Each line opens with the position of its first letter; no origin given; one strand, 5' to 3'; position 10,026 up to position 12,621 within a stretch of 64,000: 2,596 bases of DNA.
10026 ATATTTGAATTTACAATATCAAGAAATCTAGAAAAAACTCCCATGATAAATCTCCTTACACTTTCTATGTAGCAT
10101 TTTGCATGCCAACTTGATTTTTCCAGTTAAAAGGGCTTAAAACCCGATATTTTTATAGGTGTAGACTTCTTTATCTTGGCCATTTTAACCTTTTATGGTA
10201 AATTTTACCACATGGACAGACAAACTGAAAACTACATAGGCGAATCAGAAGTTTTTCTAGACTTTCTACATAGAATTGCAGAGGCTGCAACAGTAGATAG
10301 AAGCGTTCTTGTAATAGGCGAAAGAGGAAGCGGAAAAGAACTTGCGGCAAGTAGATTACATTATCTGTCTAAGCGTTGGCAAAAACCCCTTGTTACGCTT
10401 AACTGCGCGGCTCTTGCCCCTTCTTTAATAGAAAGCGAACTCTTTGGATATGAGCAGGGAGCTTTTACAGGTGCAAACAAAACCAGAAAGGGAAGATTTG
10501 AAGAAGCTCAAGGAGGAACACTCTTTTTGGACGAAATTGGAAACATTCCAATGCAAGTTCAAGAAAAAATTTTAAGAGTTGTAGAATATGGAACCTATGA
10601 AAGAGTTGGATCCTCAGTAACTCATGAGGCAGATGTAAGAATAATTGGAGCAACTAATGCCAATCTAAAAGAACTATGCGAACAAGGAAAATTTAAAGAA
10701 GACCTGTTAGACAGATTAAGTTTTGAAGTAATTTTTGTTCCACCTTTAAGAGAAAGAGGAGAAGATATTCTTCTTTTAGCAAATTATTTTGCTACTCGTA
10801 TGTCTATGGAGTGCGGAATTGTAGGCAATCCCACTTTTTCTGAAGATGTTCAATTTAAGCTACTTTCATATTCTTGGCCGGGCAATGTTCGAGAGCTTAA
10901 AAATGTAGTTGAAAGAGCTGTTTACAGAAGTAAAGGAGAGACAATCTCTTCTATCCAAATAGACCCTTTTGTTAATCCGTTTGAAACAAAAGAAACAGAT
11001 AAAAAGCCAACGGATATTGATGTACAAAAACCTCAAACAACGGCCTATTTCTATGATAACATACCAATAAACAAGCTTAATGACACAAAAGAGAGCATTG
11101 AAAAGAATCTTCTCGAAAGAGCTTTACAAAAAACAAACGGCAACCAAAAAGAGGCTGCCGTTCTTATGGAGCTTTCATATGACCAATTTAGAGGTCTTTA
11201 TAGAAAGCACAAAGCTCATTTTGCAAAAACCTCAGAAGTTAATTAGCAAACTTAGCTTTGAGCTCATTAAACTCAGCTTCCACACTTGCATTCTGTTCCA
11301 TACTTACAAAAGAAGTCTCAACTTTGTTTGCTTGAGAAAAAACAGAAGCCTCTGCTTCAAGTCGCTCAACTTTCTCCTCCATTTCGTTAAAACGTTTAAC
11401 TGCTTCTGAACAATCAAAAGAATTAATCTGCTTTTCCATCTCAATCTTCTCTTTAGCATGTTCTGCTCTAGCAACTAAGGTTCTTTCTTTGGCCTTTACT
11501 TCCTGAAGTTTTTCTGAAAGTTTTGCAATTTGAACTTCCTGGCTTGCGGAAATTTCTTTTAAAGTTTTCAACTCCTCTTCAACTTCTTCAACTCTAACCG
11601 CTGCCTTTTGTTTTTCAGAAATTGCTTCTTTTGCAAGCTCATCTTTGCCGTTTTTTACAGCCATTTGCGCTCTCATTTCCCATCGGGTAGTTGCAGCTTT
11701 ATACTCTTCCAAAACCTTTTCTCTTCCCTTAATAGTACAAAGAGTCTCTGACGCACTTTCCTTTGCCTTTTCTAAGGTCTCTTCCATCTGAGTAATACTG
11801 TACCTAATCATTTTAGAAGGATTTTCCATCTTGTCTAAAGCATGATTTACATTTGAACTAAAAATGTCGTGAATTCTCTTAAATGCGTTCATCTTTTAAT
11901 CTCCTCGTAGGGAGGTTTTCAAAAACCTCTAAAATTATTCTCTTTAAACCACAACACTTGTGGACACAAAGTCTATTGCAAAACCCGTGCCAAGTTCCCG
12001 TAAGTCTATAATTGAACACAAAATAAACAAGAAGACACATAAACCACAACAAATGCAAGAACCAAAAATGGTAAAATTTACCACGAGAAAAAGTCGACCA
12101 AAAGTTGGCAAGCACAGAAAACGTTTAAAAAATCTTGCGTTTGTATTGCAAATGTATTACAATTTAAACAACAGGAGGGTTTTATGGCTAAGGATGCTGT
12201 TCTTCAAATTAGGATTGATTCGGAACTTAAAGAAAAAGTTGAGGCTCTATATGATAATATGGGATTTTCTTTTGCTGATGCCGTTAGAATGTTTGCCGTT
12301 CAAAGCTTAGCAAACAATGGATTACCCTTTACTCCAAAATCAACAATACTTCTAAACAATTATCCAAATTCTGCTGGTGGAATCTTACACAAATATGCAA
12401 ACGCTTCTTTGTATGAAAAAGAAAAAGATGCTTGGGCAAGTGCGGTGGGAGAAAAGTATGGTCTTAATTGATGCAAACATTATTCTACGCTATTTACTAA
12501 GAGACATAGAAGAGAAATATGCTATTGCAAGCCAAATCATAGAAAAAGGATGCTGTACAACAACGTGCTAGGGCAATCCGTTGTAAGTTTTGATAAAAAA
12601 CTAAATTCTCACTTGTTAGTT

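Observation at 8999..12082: Phage-shock module built around a receiver-less sigma-54 activator, with two PspA paralogs and a PspC-domain gene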

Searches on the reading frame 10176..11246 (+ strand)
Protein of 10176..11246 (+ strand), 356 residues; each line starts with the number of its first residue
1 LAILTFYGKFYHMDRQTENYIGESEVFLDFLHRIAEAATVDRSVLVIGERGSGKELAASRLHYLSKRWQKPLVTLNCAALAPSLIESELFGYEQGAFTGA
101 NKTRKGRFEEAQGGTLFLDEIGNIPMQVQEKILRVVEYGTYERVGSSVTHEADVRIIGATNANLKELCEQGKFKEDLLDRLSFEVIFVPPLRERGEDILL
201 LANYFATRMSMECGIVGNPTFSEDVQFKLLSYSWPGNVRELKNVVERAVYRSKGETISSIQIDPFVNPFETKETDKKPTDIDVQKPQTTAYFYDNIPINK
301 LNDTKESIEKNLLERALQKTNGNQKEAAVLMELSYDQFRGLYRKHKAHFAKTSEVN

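Call 3: search_protein_families(library=pfam, proteins=[window:10176-11246:+], max_evalue=0.01)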
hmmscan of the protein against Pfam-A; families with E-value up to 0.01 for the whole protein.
window:10176-11246:+ (356 aa): 7 families
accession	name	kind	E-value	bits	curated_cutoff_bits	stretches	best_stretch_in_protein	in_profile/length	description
PF00158.32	Sigma54_activat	-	1.5e-61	207.4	20.2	1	21-182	2-163/168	Sigma-54 interaction domain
PF25601.1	AAA_lid_14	-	1.2e-19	70.4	27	1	192-273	1-81/87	AAA+ ATPase lid domain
PF14532.12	Sigma54_activ_2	-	5.1e-18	66.1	25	1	21-191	1-138/138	Sigma-54 interaction domain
PF01078.27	Mg_chelatase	-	7.4e-08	32.5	20.3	1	99-162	93-158/207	Magnesium chelatase, subunit ChlI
PF02954.25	HTH_8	-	1.3e-06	28.5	22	1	306-344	3-38/42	Bacterial regulatory protein, Fis family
PF07728.20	AAA_5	-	2.2e-06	28.1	22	1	44-168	2-126/139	AAA domain (dynein-related subfamily)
PF07724.20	AAA_2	-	1.1e-05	26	27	1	43-172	5-135/166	AAA domain (Cdc48 subfamily)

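Call 4: search_protein_families(library=ncbifam, proteins=[window:10176-11246:+], max_evalue=0.01)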
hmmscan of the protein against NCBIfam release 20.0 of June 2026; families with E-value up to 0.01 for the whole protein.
window:10176-11246:+ (356 aa): 31 families (the best 25 are shown)
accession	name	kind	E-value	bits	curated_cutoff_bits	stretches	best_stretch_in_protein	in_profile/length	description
TIGR02974.1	phageshock_pspF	equivalog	4.8e-136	453.4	443.55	1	21-345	2-336/336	phage shock protein operon transcriptional activator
NF008622.0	PRK11608.1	equivalog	1.3e-116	389.3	529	1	13-347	1-325/329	phage shock protein operon transcriptional activator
NF003451.0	PRK05022.1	equivalog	9.6e-91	305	476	1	14-336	186-499/512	nitric oxide reductase transcriptional regulator NorR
TIGR01818.1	ntrC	equivalog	1.5e-85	287.8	558.6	1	15-334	131-452/463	nitrogen regulation protein NR(I)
TIGR01817.1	nifA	equivalog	1.2e-84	285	528.85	1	16-340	194-522/534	nif-specific transcriptional activator NifA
NF041552.1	TF_PrdR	equivalog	2.4e-78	263.9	795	1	15-333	264-564/577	sigma-54 dependent transcriptional regulator PrdR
NF038308.1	RNA_repair_RtcR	equivalog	1e-77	262.2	650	1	16-337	178-503/530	RNA repair transcriptional activator RtcR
NF008469.0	PRK11361.1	equivalog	1e-77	261.8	714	1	16-334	141-443/461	acetoacetate metabolism transcriptional regulator AtoC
TIGR02915.1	PEP_resp_reg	equivalog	4.6e-77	259.8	502.6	1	18-344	139-441/445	PEP-CTERM-box response regulator transcription factor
NF041946.1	LuxO_transreg_Vib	equivalog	2.7e-74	250.6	800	1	14-346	129-458/463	quorum-sensing sigma-54 dependent transcriptional regulator LuxO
NF008176.1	PRK10923.1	equivalog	1.6e-71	241.3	620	1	14-332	134-453/469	nitrogen regulation protein NR(I)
NF050807.1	TransRegFlbDCaul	equivalog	4.5e-71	240.1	750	1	35-342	135-435/454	sigma-54-dependent transcriptional regulator FlbD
NF007689.0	PRK10365.1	equivalog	2.6e-69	234.1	760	1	20-263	141-383/441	sigma-54-dependent response regulator transcription factor ZraR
NF049963.1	RespRegFlgRCampy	domain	1.4e-68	231.7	750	1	16-277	132-390/429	fla regulon two-component system response regulator FlgR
TIGR02329.1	propionate_PrpR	equivalog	2.8e-68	230.8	499.2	1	16-333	210-515/526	propionate catabolism operon regulatory protein PrpR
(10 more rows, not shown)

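Call 11: find_homologous_proteins(query=window:10212-11246:+, max_evalue=1e-20)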
Query window:10212-11246:+ (344 aa): 8000 proteins with E <= 1e-20 among 8000 candidates; the best 120 are listed.
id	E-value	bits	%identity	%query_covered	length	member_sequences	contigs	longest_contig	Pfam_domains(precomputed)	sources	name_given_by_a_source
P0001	8.7e-226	766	100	100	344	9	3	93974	PF00158.33,PF07724.21,PF25601.2,PF02954.26,PF14532.13,PF07728.21,PF01078.28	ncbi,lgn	-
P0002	5.0e-198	675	91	98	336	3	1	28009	PF00158.33,PF07724.21,PF25601.2,PF02954.26,PF14532.13,PF07728.21,PF01078.28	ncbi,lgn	-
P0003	8.6e-197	671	90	98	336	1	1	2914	PF00158.33,PF07724.21,PF25601.2,PF02954.26,PF14532.13,PF07728.21,PF01078.28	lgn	-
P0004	5.7e-194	662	87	99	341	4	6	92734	PF00158.33,PF25601.2,PF02954.26,PF14532.13,PF07728.21,PF01078.28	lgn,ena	-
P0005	1.2e-193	661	88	97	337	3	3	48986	PF00158.33,PF07724.21,PF25601.2,PF02954.26,PF14532.13,PF07728.21,PF01078.28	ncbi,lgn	-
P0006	1.5e-190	651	88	97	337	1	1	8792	PF00158.33,PF07724.21,PF25601.2,PF02954.26,PF14532.13,PF07728.21,PF01078.28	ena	-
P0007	3.0e-190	650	88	97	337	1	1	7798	PF00158.33,PF07724.21,PF25601.2,PF02954.26,PF14532.13,PF07728.21,PF01078.28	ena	-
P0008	6.8e-190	648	88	97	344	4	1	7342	PF00158.33,PF07724.21,PF25601.2,PF02954.26,PF14532.13,PF07728.21,PF01078.28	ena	-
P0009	7.5e-190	648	88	97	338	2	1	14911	PF00158.33,PF07724.21,PF25601.2,PF02954.26,PF14532.13,PF07728.21,PF01078.28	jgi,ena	jgi:psp operon transcriptional activator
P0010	1.9e-189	647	87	97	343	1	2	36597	PF00158.33,PF07724.21,PF25601.2,PF02954.26,PF14532.13,PF07728.21,PF01078.28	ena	-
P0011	1.6e-188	644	87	97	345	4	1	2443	PF00158.33,PF07724.21,PF25601.2,PF02954.26,PF14532.13,PF07728.21,PF01078.28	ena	-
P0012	3.1e-188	643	86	97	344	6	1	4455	PF00158.33,PF07724.21,PF25601.2,PF02954.26,PF14532.13,PF07728.21,PF01078.28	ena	-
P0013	5.1e-188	642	87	97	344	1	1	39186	PF00158.33,PF07724.21,PF25601.2,PF02954.26,PF14532.13,PF07728.21,PF01078.28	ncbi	-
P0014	8.1e-188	642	86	97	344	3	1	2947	PF00158.33,PF07724.21,PF25601.2,PF02954.26,PF14532.13,PF07728.21,PF01078.28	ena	-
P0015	1.6e-187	641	86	97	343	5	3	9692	PF00158.33,PF07724.21,PF25601.2,PF02954.26,PF14532.13,PF07728.21,PF01078.28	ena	-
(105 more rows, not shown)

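Call 15: find_encoding_contigs(protein=P0001, flank=10000, max_places=6)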
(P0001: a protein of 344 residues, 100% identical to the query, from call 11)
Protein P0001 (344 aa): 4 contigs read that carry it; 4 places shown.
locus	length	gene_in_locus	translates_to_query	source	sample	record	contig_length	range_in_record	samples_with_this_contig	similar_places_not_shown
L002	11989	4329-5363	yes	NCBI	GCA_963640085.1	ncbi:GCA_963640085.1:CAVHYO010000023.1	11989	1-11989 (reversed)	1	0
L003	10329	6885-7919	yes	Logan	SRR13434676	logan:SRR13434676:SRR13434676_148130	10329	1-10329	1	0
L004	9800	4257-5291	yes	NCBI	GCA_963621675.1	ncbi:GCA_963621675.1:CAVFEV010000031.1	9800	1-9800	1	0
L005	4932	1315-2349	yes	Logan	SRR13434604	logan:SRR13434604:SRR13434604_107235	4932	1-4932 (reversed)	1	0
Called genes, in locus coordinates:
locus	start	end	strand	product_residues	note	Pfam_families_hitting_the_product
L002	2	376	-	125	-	?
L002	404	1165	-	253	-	PF01784:DUF34_NIF3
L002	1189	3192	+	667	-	PF20437:LonC_helical (faint), PF13654:AAA_32, PF20436:LonB_AAA-LID, PF05362:Lon_C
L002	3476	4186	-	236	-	-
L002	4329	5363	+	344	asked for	PF00158:Sigma54_activat, PF14532:Sigma54_activ_2, PF01078:Mg_chelatase (faint), PF07724:AAA_2 (weak), PF07728:AAA_5 (weak), PF25601:AAA_lid_14, PF02954:HTH_8 (weak)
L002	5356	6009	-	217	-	PF04012:PspA_IM30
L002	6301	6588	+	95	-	PF04221:RelB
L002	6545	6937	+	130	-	PF01850:PIN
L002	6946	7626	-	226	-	PF00588:SpoU_methylase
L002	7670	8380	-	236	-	PF00590:TP_methylase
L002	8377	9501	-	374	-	PF10340:Say1_Mug180 (weak), PF00135:COesterase (weak), PF20434:BD-FAE, PF07859:Abhydrolase_3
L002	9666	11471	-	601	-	PF01336:tRNA_anti-codon, PF00152:tRNA-synt_2, PF02938:GAD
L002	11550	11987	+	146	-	?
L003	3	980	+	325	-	?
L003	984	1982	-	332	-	PF04616:Glyco_hydro_43 (faint)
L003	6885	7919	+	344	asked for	PF00158:Sigma54_activat, PF14532:Sigma54_activ_2, PF01078:Mg_chelatase (faint), PF07724:AAA_2 (weak), PF07728:AAA_5 (weak), PF25601:AAA_lid_14, PF02954:HTH_8 (weak)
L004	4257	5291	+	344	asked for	PF00158:Sigma54_activat, PF14532:Sigma54_activ_2, PF01078:Mg_chelatase (faint), PF07724:AAA_2 (weak), PF07728:AAA_5 (weak), PF25601:AAA_lid_14, PF02954:HTH_8 (weak)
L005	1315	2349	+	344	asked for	PF00158:Sigma54_activat, PF14532:Sigma54_activ_2, PF01078:Mg_chelatase (faint), PF07724:AAA_2 (weak), PF07728:AAA_5 (weak), PF25601:AAA_lid_14, PF02954:HTH_8 (weak)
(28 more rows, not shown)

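Call 17: find_related_loci(query=window:10212-11246:+, collection=genome_contigs, flank=6000)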
Query window:10212-11246:+ (344 aa) in genome_contigs; peptide patterns used: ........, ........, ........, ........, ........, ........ (x = any residue, [..] = any of these).
320 stretches matched a pattern; 280 encode a relative of the query (tblastn E <= 1e-3); the best 80 are kept; 80 distinct loci.
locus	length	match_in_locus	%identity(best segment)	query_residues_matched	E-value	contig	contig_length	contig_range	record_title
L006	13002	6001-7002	91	1-335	0e+0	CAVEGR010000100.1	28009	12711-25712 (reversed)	Phocaeicola massiliensis isolate H07668-L1_cleanbin_000027 genome assembly, contig: Spades_H07668-L1_contig_652, whole g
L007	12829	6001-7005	88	1-335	0e+0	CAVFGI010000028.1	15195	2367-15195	Selenomonadaceae bacterium isolate H07645-L1_cleanbin_000029 genome assembly, contig: Spades_H07645-L1_contig_2144, whol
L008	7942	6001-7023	86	1-334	0e+0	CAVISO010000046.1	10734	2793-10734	Sphaerochaetaceae bacterium isolate H07616-L1_cleanbin_000070 genome assembly, contig: Spades_H07616-L1_contig_4438, who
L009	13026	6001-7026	84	1-334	0e+0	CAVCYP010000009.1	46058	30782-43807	Sphaerochaetaceae bacterium isolate H07602-L1_cleanbin_000021 genome assembly, contig: Spades_H07602-L1_contig_371, whol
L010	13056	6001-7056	78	1-340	0e+0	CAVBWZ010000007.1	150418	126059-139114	Bacteroidaceae bacterium isolate H07624-L1_cleanbin_000022 genome assembly, contig: Spades_H07624-L1_contig_27, whole ge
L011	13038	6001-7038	80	1-334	0e+0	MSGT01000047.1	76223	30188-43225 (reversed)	MAG: Sphaerochaeta sp. Phil3 707_L1_merged_contig_540, whole genome shotgun sequence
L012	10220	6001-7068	70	1-341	4e-170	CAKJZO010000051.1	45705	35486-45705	Spirochaetes bacterium isolate MAG-R016 genome assembly, contig: k141_133437, whole genome shotgun sequence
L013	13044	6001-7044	72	1-333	1e-169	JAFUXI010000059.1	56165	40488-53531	MAG: Spirochaetales bacterium isolate RGIG4911 Roe_deer_Rumen-2__c330313, whole genome shotgun sequence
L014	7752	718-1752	72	1-334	3e-168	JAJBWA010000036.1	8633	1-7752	MAG: bacterium isolate Bin_B1_9 k141_41659, whole genome shotgun sequence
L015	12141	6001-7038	72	1-333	2e-167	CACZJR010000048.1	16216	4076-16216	MAG: uncultured Spirochaetales bacterium isolate RUG12683 genome assembly, contig: RUG12683_asm_48, whole genome shotgun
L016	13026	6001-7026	72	1-336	2e-168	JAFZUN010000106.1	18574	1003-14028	MAG: Spirochaetales bacterium isolate RGIG8110 Water_buffalos_Rumen-3__c499141, whole genome shotgun sequence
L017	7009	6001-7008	71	1-323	7e-161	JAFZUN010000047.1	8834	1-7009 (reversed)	MAG: Spirochaetales bacterium isolate RGIG8110 Water_buffalos_Rumen-3__c200837, whole genome shotgun sequence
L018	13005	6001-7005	66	9-344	3e-150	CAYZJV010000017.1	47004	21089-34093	MAG TPA_asm: uncultured Spirochaetaceae bacterium isolate SRP241341_co1_69 genome assembly, contig: NODE_930_length_4700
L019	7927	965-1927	65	5-334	6e-143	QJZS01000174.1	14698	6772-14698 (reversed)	MAG: Spirochaetales bacterium isolate SZUA-352 scaffold_12416, whole genome shotgun sequence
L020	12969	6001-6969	64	1-334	1e-140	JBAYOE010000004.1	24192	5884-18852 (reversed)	MAG: Sphaerochaetaceae bacterium isolate SO_2016_LW2_106 scaffold03644_LW138R_2016, whole genome shotgun sequence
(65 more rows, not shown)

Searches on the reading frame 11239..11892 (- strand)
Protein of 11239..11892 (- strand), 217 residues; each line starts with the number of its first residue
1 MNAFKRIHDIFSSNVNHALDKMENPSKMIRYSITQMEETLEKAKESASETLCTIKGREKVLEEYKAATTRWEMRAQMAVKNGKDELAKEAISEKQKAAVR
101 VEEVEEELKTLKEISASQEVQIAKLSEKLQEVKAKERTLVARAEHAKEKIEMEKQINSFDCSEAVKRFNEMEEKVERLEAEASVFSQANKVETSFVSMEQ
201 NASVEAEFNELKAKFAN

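Call 3: search_protein_families(library=pfam, proteins=[window:11239-11892:-], max_evalue=0.01)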
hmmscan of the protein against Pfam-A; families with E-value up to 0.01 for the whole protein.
window:11239-11892:- (217 aa): 1 family
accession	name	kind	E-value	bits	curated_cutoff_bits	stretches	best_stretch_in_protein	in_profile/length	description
PF04012.17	PspA_IM30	-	2.9e-36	125.6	33.9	1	3-208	2-197/220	PspA/IM30 family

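Call 4: search_protein_families(library=ncbifam, proteins=[window:11239-11892:-], max_evalue=0.01)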
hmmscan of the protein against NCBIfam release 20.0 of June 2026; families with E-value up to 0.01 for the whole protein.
window:11239-11892:- (217 aa): 4 families
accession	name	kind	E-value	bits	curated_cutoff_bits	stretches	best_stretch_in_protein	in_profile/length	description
TIGR02977.1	phageshock_pspA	equivalog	5.5e-46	157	242.95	1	1-215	1-217/219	phage shock protein PspA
NF007974.0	PRK10698.1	equivalog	5.9e-30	104.6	336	1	1-215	1-217/222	phage shock protein PspA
NF045984.1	StressProtLiaH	equivalog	5.8e-28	98.1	380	1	3-214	2-214/225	stress responsive protein LiaH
TIGR04211.1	SH3_and_anchor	equivalog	0.0012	18.4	65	1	88-192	55-158/198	TIGR04211 family SH3 domain-containing protein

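Call 43: find_homologous_proteins(query=window:11239-11892:-, max_evalue=1e-10)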
Query window:11239-11892:- (217 aa): 269 proteins with E <= 1e-10 among 816 candidates; the best 120 are listed.
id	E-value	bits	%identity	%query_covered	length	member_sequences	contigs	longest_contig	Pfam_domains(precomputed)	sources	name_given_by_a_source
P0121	4.6e-122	423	100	100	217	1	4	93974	PF04012.18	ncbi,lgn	-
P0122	1.3e-121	421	100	100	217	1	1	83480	PF04012.18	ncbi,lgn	-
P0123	4.3e-121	419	99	100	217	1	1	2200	PF04012.18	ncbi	-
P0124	6.8e-121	419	99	100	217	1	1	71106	PF04012.18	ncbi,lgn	-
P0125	8.6e-121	418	99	100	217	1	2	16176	PF04012.18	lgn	-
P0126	3.0e-119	413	98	100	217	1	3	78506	PF04012.18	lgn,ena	-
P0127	1.6e-118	411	97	100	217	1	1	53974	PF04012.18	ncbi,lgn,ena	-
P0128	7.3e-111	386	90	100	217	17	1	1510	PF04012.18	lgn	-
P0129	1.6e-105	369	86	100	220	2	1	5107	PF04012.18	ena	-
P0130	2.1e-105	368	86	100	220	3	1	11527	PF04012.18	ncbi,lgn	-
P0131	7.1e-105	367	85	100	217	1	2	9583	PF04012.18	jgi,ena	jgi:phage shock protein A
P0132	1.0e-104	366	85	100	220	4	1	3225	PF04012.18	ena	-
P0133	1.0e-104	366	85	100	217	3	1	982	PF04012.18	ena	-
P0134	3.5e-104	364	86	100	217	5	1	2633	PF04012.18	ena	-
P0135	1.9e-102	359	83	100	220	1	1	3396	PF04012.18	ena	-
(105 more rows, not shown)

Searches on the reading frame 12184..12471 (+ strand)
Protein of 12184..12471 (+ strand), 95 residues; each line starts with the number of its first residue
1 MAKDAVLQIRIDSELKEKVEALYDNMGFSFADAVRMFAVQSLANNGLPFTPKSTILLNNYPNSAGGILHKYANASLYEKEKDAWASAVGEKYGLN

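Call 3: search_protein_families(library=pfam, proteins=[window:12184-12471:+], max_evalue=0.01)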
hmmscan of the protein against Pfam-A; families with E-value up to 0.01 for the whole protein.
window:12184-12471:+ (95 aa): 1 family
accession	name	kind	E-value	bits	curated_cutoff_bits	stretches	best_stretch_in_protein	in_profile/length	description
PF04221.18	RelB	-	6e-08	32.9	22.4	1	6-50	3-47/82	RelB antitoxin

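Call 4: search_protein_families(library=ncbifam, proteins=[window:12184-12471:+], max_evalue=0.01)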
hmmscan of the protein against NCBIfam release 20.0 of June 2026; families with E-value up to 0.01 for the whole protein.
window:12184-12471:+ (95 aa): 2 families
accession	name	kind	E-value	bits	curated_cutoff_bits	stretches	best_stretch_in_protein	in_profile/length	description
TIGR02384.1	RelB_DinJ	subfamily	2.7e-13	50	45.65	1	1-55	1-54/85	type II toxin-antitoxin system RelB/DinJ family antitoxin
NF008412.0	PRK11235.1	equivalog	0.00022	21.4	96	1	6-50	3-47/80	type II toxin-antitoxin system RelB/DinJ family antitoxin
